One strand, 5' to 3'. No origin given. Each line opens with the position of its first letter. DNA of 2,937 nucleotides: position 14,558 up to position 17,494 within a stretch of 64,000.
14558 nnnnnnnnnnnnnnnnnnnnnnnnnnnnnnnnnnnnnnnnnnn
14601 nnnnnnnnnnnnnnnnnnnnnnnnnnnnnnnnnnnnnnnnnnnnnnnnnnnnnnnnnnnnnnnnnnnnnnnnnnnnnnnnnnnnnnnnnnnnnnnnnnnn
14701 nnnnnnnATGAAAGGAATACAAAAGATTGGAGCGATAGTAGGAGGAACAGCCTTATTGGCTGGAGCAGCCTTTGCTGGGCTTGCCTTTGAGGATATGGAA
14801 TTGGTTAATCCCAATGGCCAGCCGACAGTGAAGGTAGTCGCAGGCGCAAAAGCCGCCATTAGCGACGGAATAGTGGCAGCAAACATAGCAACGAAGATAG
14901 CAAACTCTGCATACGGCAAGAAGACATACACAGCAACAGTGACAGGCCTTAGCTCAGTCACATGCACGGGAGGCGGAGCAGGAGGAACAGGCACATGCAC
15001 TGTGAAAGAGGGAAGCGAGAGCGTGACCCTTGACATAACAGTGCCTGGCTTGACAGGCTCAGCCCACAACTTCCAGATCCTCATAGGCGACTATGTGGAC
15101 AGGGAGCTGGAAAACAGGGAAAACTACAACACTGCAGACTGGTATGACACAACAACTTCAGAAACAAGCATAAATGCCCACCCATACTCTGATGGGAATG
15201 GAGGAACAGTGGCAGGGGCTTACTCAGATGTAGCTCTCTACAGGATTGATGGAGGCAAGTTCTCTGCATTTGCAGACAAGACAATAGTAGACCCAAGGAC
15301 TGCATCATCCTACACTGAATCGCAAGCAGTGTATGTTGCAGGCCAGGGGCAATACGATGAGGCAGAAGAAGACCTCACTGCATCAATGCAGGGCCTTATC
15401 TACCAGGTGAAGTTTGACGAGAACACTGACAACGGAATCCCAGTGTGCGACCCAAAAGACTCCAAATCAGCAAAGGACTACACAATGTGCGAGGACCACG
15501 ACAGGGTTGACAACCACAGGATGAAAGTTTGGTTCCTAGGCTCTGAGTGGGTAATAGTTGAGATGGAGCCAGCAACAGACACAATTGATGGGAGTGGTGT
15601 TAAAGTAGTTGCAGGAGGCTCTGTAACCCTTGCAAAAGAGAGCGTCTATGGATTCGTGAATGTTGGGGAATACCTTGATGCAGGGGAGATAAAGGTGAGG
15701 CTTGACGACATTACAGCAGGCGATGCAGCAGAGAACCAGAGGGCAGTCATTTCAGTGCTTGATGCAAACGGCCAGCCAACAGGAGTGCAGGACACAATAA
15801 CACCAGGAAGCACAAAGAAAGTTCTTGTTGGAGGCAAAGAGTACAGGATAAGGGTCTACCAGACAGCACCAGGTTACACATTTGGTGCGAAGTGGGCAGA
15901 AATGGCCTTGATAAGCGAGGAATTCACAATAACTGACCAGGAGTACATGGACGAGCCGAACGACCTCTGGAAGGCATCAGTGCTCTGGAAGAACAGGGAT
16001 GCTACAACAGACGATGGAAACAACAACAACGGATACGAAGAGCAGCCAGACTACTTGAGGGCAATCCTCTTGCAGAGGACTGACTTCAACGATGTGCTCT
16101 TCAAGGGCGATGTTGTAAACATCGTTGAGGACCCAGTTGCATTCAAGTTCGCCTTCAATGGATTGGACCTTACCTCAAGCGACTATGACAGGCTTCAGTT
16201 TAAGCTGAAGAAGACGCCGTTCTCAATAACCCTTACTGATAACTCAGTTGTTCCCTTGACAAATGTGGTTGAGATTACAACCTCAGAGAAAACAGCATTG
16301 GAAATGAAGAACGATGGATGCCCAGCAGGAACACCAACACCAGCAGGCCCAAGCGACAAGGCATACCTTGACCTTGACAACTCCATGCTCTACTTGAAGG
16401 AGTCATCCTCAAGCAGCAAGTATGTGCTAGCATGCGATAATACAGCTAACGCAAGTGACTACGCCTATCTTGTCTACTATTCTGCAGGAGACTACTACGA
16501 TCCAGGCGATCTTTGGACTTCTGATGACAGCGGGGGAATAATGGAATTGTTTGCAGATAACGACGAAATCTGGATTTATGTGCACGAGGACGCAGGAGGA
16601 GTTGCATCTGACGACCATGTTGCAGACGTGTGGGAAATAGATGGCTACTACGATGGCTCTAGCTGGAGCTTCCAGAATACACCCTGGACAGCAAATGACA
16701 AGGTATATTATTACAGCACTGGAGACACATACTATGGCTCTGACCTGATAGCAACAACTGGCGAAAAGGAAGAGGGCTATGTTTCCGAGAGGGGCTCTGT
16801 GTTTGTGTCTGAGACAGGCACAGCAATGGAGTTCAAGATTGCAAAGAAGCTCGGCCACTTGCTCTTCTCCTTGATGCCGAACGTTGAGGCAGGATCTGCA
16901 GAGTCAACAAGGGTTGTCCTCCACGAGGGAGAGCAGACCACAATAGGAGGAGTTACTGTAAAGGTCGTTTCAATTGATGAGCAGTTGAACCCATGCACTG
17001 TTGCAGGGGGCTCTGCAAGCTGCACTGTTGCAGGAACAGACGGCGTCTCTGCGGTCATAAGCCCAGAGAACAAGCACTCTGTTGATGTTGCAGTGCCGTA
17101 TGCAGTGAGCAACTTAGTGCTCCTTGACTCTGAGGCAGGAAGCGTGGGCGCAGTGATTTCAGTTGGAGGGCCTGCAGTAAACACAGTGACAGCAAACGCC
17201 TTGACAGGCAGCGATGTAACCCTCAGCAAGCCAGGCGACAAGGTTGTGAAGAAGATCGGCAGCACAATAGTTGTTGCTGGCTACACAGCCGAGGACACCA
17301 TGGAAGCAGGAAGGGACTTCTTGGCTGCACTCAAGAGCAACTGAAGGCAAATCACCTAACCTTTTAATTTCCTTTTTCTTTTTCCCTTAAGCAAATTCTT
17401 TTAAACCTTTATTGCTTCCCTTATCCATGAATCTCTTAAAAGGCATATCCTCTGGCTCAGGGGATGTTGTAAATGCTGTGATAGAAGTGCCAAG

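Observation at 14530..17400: Candidate S-layer gene with a ~140-nt structured leader containing an interleaved, pseudoknot-like repeat set next to the SD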

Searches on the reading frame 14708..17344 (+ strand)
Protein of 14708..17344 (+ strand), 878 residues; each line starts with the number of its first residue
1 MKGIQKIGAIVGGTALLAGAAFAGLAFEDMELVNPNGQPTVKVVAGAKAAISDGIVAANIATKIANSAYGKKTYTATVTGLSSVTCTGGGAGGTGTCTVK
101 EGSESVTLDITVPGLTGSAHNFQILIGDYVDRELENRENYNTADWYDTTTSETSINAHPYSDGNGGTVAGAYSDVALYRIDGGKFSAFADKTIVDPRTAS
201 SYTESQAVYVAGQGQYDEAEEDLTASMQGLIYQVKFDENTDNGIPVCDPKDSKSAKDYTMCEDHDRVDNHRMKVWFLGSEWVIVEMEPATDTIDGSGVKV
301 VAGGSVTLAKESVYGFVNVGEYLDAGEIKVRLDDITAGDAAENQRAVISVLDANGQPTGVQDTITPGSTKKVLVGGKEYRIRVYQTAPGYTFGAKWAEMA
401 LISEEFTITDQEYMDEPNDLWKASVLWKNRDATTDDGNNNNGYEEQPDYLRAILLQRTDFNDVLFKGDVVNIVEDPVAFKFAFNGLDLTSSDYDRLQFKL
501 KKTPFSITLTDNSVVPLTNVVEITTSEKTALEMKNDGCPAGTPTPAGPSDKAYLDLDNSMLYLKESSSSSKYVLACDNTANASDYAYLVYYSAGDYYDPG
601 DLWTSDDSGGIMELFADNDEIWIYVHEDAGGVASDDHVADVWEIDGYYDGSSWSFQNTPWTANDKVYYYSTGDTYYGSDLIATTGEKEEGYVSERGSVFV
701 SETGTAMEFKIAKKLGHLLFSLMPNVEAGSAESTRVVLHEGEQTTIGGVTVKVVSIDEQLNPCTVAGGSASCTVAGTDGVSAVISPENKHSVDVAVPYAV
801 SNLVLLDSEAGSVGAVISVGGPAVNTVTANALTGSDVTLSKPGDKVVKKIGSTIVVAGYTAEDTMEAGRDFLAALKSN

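Call 8: search_protein_families(library=pfam, proteins=[window:14708-17344:+], max_evalue=0.01)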
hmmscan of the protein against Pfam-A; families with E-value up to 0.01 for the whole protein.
window:14708-17344:+ (878 aa): 1 family
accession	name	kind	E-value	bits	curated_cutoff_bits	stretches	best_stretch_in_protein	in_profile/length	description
PF05124.17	S_layer_C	-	2e-07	31.2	23.9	1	36-75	12-51/177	S-layer like family, outer domain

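Call 9: search_protein_families(library=ncbifam, proteins=[window:14708-17344:+], max_evalue=0.01)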
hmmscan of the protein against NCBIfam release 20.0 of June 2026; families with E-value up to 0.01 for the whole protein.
window:14708-17344:+ (878 aa): 1 family
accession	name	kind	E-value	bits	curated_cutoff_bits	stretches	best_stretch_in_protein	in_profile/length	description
TIGR01564.1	S_layer_MJ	subfamily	1.6e-05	23.8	25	1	6-73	2-75/571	S-layer protein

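Call 10: find_homologous_proteins(query=window:14708-17344:+, max_evalue=0.00001)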
Query window:14708-17344:+ (878 aa): 125 proteins with E <= 0.00001 among 8000 candidates; the best 120 are listed.
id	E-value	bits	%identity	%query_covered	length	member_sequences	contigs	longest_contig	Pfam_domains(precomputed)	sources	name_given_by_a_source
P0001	0.0e+0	1966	100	100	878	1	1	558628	PF05124.18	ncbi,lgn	ncbi:MAG: hypothetical protein QW035_02735 [Candidatus Anstonellales archaeon]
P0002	6.1e-187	642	50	58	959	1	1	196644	PF05124.18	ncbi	-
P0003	3.9e-164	567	40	100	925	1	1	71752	-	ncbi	-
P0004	2.0e-162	561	46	57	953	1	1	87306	-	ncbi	-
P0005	2.6e-161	557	39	100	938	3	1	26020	PF05124.18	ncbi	-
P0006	1.6e-156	541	40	100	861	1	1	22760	PF05124.18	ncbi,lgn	ncbi:MAG: S-layer protein [Candidatus Micrarchaeota archaeon]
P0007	8.4e-156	539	39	100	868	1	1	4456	PF05124.18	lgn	-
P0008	2.8e-150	521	39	100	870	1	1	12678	PF05124.18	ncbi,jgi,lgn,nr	ncbi:S-layer protein [Candidatus Parvarchaeota archaeon]|nr:S-layer protein [Candidatus Parvarchaeot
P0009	9.2e-150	519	40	100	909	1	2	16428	PF05124.18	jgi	jgi:hypothetical protein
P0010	1.4e-149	518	39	98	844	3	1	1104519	PF05124.18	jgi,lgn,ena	-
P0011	7.1e-148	513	38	100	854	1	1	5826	PF05124.18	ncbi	-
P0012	6.6e-147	510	38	100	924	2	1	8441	PF05124.18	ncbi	-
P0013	5.5e-146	507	37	100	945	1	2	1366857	PF05124.18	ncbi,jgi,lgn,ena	-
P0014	6.5e-146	506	42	58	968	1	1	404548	PF05124.18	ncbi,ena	-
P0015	6.5e-146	506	41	65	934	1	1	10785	PF05124.18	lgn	-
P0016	1.2e-144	502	42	58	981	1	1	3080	PF05124.18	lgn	-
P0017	2.9e-144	501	40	61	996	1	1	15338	PF05124.18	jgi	jgi:hypothetical protein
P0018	3.8e-144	500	36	99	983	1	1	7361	PF05124.18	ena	-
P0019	4.5e-144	500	38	99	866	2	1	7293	PF05124.18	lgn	-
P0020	3.4e-143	497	42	57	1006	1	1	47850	PF05124.18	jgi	jgi:hypothetical protein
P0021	5.0e-143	497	38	100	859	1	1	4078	PF05124.18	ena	-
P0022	1.9e-142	495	41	57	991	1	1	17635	PF05124.18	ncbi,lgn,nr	ncbi:hypothetical protein HY988_01680 [Candidatus Micrarchaeota archaeon]|nr:hypothetical protein [C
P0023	4.5e-142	494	41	57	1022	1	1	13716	PF05124.18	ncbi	ncbi:MAG: hypothetical protein AB1324_04330 [Candidatus Micrarchaeota archaeon]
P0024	9.8e-141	489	41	59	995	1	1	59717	PF05124.18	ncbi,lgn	ncbi:MAG: hypothetical protein AB1295_03770 [Candidatus Micrarchaeota archaeon]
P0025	2.4e-139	485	39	58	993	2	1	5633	PF05124.18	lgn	-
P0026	6.7e-139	483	37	100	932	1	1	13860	PF05124.18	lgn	-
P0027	1.8e-138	482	37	65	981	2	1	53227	PF05124.18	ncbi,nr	ncbi:hypothetical protein KKD40_05560 [Candidatus Micrarchaeota archaeon]|nr:hypothetical protein [C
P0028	6.8e-138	480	41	57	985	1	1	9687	PF05124.18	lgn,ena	-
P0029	1.3e-137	479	40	59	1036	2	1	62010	PF05124.18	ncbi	-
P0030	1.5e-137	479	41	57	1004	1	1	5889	PF05124.18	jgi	-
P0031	2.1e-136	475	41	58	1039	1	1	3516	PF05124.18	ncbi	-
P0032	2.5e-136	475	41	57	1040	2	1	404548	PF05124.18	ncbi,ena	-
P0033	6.0e-136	473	42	57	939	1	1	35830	PF05124.18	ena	-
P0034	1.1e-135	472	42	55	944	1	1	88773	PF05124.18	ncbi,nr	ncbi:MAG: S-layer protein [Candidatus Micrarchaeota archaeon]|nr:S-layer protein [Candidatus Micrarc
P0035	1.1e-135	472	41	58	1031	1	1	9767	PF05124.18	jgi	jgi:hypothetical protein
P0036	3.8e-135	471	36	99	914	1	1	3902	PF05124.18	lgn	-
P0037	6.1e-135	470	37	99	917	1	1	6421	PF05124.18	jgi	jgi:hypothetical protein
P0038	2.2e-134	468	40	58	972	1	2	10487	PF05124.18,PF05123.18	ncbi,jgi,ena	-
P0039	6.1e-134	467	40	57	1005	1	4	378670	PF05124.18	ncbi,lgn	-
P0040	1.6e-133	465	37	99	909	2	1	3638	PF05124.18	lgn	-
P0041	3.1e-133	464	35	99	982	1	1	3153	PF05124.18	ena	-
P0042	4.3e-133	464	39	58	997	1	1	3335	PF05124.18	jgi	jgi:hypothetical protein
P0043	8.9e-133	463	43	57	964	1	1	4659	PF05124.18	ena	-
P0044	1.3e-132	462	39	59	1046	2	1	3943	PF05124.18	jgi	-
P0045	5.0e-132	460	39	59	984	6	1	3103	PF05124.18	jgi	-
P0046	6.2e-132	460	35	99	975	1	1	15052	PF05124.18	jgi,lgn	jgi:hypothetical protein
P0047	7.5e-132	460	36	99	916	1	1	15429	PF05124.18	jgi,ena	-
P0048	7.4e-131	456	40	62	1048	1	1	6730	PF05124.18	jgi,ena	-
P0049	6.2e-130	453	40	58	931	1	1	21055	PF05124.18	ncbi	-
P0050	1.2e-128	449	41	57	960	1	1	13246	PF05124.18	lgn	-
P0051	1.3e-128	449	36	99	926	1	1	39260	PF05124.18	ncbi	ncbi:MAG: S-layer protein [Candidatus Micrarchaeota archaeon]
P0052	1.9e-128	448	39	58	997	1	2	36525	PF05124.18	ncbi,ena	-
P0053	2.5e-128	448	40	57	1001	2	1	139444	PF05124.18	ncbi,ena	-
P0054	3.3e-128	448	42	57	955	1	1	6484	PF05124.18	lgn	-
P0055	7.5e-128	447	39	58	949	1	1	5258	PF05124.18,PF05123.18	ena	-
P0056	1.5e-127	445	36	99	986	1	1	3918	PF05124.18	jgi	jgi:hypothetical protein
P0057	1.8e-127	445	40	57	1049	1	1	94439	PF05124.18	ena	-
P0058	2.8e-127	445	37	100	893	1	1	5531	PF05124.18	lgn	-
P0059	3.2e-127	444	40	56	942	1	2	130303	PF05124.18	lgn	-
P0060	3.6e-127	444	38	58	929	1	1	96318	PF05124.18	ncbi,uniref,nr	ncbi:Uncharacterised protein [Candidatus Bilamarchaeum dharawalense]|uniref:S-layer protein outer do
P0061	5.0e-127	444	47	57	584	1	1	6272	PF05124.18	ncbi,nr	ncbi:MAG: S-layer protein, partial [Candidatus ainarchaeum sp.]|nr:S-layer protein [Candidatus ainar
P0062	1.0e-126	443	41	54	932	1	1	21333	PF05124.18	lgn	-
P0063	1.6e-126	442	38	58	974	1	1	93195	PF05124.18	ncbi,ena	-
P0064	3.4e-126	441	38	57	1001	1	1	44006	PF05124.18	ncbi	-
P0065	5.4e-126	440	39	58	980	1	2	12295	PF05124.18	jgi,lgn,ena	jgi:hypothetical protein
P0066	9.8e-126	440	35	100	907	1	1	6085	PF05124.18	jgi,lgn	jgi:hypothetical protein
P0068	2.2e-125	438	38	57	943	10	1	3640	PF05124.18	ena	-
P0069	2.9e-125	438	42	54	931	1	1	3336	PF05124.18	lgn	-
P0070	1.2e-124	436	34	100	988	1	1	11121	PF05124.18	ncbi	-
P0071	1.7e-124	435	39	61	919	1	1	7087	PF05124.18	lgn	-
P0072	2.9e-124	435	39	57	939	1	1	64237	PF05124.18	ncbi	ncbi:MAG: S-layer protein [Candidatus Bilamarchaeaceae archaeon]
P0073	3.1e-124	435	35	100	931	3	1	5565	PF05124.18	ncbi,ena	-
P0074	3.4e-124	434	41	57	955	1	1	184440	PF05124.18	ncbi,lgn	-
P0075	2.6e-122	428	36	100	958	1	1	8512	PF05124.18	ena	-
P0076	4.7e-122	427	39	59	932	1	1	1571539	PF05124.18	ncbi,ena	-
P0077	6.5e-122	427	41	57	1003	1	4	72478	PF05124.18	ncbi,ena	-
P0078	2.1e-121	425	40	57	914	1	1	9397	PF05124.18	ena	-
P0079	9.6e-121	423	41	54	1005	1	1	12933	PF05124.18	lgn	-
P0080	1.2e-120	423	39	56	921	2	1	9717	PF05124.18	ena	-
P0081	1.4e-120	422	38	54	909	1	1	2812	PF05124.18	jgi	-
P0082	8.7e-120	420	34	100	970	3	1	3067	PF05124.18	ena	-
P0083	1.0e-119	420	36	100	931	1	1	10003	PF05124.18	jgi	-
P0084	3.3e-119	418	34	99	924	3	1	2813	PF05124.18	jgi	-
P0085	5.2e-119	417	39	62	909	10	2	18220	PF05124.18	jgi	-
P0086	1.4e-118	416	39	58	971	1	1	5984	PF05124.18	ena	-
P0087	7.3e-118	413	35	100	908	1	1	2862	PF05124.18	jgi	-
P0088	1.4e-116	409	36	57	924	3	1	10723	PF05124.18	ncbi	ncbi:MAG: hypothetical protein QXI17_03810 [Candidatus Bilamarchaeaceae archaeon]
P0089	1.8e-116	409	36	100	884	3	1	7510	PF05124.18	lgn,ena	-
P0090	7.6e-116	407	33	99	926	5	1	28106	PF05124.18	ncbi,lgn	ncbi:MAG: hypothetical protein QXY63_03620 [Candidatus Bilamarchaeaceae archaeon]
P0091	8.4e-116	407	39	57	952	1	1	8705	PF05124.18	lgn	-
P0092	1.7e-115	406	38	57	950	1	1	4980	PF05124.18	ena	-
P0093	6.5e-115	404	37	57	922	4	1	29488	PF05124.18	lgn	-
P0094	9.0e-115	403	39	54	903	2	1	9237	PF05124.18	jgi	-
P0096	3.4e-114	401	35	100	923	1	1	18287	PF05124.18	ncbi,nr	ncbi:S-layer protein [Candidatus Micrarchaeota archaeon]|nr:S-layer protein [Candidatus Micrarchaeot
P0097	7.5e-114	400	35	100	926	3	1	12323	PF05124.18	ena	-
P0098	2.0e-112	395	40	56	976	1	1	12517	PF05124.18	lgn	-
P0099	7.6e-112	394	37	55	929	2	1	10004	PF05124.18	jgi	jgi:hypothetical protein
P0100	1.5e-110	389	34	97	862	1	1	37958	PF05124.18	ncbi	ncbi:MAG: S-layer protein [Candidatus Micrarchaeota archaeon]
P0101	2.1e-110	389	37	58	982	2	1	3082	PF05124.18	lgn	-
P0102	5.9e-110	387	35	100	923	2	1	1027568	PF05124.18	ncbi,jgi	ncbi:MAG: S-layer protein [Candidatus Micrarchaeia archaeon]|jgi:hypothetical protein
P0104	8.0e-108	380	37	57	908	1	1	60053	PF05124.18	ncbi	ncbi:MAG: S-layer protein [Candidatus Micrarchaeota archaeon]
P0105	7.7e-106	374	34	100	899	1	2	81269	PF05124.18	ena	-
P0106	8.8e-106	373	32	97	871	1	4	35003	PF05124.18,PF05123.18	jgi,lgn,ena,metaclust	metaclust:\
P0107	1.3e-102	363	33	97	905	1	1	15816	PF05124.18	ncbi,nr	ncbi:Uncharacterised protein [Candidatus Burarchaeum australiense]|nr:Uncharacterised protein [Candi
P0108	1.1e-99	353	32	99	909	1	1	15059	PF05124.18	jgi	-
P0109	2.7e-98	349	36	46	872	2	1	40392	PF05124.18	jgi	jgi:hypothetical protein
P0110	3.5e-98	348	33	99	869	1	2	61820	PF05124.18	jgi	-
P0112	1.8e-95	339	42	57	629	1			PF05124.18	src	-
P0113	1.3e-94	337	32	97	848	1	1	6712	PF05124.18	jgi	jgi:hypothetical protein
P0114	1.6e-94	336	33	99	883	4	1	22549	PF05124.18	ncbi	ncbi:MAG: hypothetical protein ACP5JC_00850 [Candidatus Micrarchaeia archaeon]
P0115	2.1e-94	336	41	57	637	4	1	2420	PF05124.18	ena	-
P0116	2.2e-90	323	32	99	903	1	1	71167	PF05124.18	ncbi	-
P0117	6.0e-89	318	32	99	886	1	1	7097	PF05124.18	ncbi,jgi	-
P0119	2.9e-82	296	32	100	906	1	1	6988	PF05124.18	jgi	-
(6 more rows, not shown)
